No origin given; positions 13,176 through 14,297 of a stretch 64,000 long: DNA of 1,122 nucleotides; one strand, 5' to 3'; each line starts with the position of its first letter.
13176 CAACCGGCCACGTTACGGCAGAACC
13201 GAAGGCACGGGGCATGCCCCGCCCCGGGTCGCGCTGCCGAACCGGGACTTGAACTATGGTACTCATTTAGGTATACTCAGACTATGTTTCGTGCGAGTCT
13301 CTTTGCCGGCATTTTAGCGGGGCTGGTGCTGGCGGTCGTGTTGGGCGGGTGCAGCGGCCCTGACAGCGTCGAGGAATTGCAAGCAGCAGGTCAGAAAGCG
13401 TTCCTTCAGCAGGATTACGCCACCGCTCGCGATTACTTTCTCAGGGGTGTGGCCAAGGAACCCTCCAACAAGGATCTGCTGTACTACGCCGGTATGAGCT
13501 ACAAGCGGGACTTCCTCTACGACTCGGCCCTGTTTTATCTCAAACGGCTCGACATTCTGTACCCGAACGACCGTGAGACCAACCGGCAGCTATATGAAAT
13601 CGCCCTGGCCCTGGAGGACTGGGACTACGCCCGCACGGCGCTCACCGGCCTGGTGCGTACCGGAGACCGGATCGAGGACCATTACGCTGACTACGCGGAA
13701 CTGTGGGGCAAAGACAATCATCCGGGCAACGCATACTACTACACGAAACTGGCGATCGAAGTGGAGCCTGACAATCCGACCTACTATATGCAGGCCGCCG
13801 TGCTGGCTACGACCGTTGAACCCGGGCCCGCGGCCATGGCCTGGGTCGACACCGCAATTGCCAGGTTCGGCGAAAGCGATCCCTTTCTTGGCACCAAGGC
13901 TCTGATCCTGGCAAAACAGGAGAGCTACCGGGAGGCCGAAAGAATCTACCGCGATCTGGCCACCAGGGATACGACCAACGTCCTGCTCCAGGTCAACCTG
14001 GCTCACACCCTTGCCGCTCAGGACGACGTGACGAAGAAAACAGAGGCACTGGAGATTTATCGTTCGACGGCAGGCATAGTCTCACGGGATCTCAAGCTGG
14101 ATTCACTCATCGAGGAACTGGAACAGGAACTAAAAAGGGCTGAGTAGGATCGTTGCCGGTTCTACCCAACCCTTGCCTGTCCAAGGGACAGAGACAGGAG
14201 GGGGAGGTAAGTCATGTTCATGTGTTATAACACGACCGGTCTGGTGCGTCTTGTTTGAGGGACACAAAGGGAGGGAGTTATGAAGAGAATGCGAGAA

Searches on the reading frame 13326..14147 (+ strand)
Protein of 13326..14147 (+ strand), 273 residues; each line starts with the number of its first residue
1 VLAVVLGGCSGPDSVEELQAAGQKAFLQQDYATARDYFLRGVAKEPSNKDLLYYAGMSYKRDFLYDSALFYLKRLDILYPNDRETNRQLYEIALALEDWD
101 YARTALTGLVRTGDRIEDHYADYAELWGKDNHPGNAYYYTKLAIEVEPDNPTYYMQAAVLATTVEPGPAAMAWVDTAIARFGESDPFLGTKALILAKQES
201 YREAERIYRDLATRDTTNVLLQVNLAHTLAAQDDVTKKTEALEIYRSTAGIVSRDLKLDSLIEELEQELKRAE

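Call 43: search_protein_families(library=pfam, proteins=[window:13326-14147:+])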
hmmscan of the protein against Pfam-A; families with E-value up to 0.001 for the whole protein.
window:13326-14147:+ (273 aa): 4 families
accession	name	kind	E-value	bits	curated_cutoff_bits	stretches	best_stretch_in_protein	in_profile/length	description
PF14559.12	TPR_19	-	1.4e-06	29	25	0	65-112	7-54/68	Tetratricopeptide repeat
PF13428.12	TPR_14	-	3e-06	27.8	23.5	0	16-55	2-41/44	Tetratricopeptide repeat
PF13431.12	TPR_17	-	0.00047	20.7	24.4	0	37-60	1-24/34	Tetratricopeptide repeat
PF24575.1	TPR_Slam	-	0.00091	20.1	35.2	0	190-233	52-95/104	Surface lipoprotein assembly modifier, N-terminal TPR repeats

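Call 61: find_homologous_proteins(query=window:13326-14147:+, max_evalue=1e-20)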
Query window:13326-14147:+ (273 aa): 23 proteins with E <= 1e-20 among 2384 candidates.
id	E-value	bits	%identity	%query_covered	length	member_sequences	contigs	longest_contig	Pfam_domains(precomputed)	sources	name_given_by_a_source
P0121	1.2e-175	600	100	100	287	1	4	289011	PF14559.13,PF13428.13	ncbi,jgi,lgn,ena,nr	ncbi:MAG TPA: hypothetical protein VMY05_01605 [Acidobacteriota bacterium]|nr:hypothetical protein [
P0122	2.1e-107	376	63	99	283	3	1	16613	PF14559.13,PF12895.14,PF13432.13,PF13428.13,PF07719.24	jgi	-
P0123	2.5e-105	370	62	99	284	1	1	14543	PF14559.13,PF13428.13,PF07719.24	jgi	jgi:tetratricopeptide (TPR) repeat protein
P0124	2.0e-104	367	62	96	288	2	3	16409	PF14559.13,PF13431.13,PF13428.13,PF07719.24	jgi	-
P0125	7.6e-103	361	62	97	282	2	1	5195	PF14559.13,PF13431.13,PF13428.13,PF07719.24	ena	-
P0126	3.1e-88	314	55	97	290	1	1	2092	PF13432.13,PF13428.13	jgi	-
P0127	1.9e-69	252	45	99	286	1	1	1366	PF14559.13,PF13428.13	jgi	-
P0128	1.4e-65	239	45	99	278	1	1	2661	PF14559.13,PF13431.13,PF12895.14,PF13432.13,PF13428.13,PF13181.13,PF07719.24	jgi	-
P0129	3.8e-65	238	45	99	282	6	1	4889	PF14559.13,PF24575.2,PF23914.2,PF12895.14,PF13432.13,PF13428.13,PF13181.13,PF07719.24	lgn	-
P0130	7.0e-65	237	44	93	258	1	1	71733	PF14559.13,PF23914.2,PF13428.13,PF07719.24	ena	-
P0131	7.2e-65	237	46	99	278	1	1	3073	PF14559.13,PF24575.2,PF23914.2,PF12895.14,PF13432.13,PF13428.13,PF13181.13,PF07719.24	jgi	-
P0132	7.9e-65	237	45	99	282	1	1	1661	PF14559.13,PF13432.13,PF13428.13,PF07719.24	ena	-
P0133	4.8e-64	234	45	99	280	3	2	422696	PF14559.13,PF23914.2,PF13432.13,PF13428.13,PF07719.24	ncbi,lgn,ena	-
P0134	1.2e-63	233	45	99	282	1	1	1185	PF14559.13,PF24575.2,PF12895.14,PF13432.13,PF13428.13,PF13181.13,PF07719.24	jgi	jgi:tetratricopeptide (TPR) repeat protein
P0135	1.7e-63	232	45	99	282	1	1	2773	PF14559.13,PF24575.2,PF23914.2,PF13432.13,PF13428.13,PF13181.13,PF07719.24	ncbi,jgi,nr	ncbi:MAG: tetratricopeptide repeat protein [Candidatus Zixiibacteriota bacterium]|nr:MAG: tetratrico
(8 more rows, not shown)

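Call 62: find_encoding_contigs(protein=P0122, flank=2500, max_places=1)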
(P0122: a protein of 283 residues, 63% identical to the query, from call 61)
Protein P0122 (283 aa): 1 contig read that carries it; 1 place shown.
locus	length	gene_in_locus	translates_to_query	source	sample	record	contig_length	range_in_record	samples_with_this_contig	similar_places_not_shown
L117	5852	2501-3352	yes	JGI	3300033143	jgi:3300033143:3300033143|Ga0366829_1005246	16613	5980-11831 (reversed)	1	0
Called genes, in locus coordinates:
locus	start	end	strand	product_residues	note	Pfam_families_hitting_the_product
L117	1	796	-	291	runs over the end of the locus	PF00294:PfkB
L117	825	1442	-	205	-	PF01205:Impact_N, PF09186:DUF1949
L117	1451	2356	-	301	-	PF02481:DNA_processg_A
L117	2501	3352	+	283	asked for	PF12895:ANAPC3 (faint), PF07719:TPR_2 (faint), PF13428:TPR_14 (faint), PF13432:TPR_16 (faint), PF14559:TPR_19 (faint)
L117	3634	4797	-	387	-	-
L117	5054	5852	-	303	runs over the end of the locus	PF13580:SIS_2 (weak), PF22198:GKRP_SIS_2 (weak), PF22645:GKRP_SIS_N, PF01380:SIS (faint)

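Call 63: find_encoding_contigs(protein=P0123, flank=2500, max_places=1)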
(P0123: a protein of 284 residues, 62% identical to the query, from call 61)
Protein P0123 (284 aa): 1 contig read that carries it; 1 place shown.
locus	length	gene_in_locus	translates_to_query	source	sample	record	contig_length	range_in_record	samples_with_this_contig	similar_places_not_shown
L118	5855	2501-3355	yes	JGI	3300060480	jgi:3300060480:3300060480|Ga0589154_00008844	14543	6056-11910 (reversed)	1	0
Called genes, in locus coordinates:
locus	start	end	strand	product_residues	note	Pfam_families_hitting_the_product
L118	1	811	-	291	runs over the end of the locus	PF00294:PfkB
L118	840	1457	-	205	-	PF01205:Impact_N, PF09186:DUF1949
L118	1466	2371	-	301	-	PF02481:DNA_processg_A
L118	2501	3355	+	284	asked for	PF07719:TPR_2 (faint), PF13428:TPR_14 (faint), PF14559:TPR_19 (faint)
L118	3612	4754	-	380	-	-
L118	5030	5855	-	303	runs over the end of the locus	PF22198:GKRP_SIS_2 (weak), PF22645:GKRP_SIS_N, PF01380:SIS (faint)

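Call 64: find_encoding_contigs(protein=P0133, flank=2500, max_places=1)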
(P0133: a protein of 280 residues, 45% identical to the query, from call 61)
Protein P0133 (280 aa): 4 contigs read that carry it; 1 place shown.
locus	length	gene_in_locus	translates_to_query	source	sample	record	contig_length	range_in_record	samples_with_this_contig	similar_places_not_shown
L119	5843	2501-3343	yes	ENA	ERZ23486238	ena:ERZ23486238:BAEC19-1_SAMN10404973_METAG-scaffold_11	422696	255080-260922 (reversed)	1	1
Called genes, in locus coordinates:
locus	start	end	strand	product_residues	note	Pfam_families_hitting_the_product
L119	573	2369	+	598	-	PF00375:SDF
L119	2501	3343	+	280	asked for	PF07719:TPR_2 (faint), PF13428:TPR_14 (faint), PF13432:TPR_16 (faint), PF23914:TPR_CcmH_CycH (faint), PF14559:TPR_19 (faint)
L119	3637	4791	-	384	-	-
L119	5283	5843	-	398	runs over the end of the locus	PF00266:Aminotran_5, PF01041:DegT_DnrJ_EryC1 (weak), PF01053:Cys_Met_Meta_PP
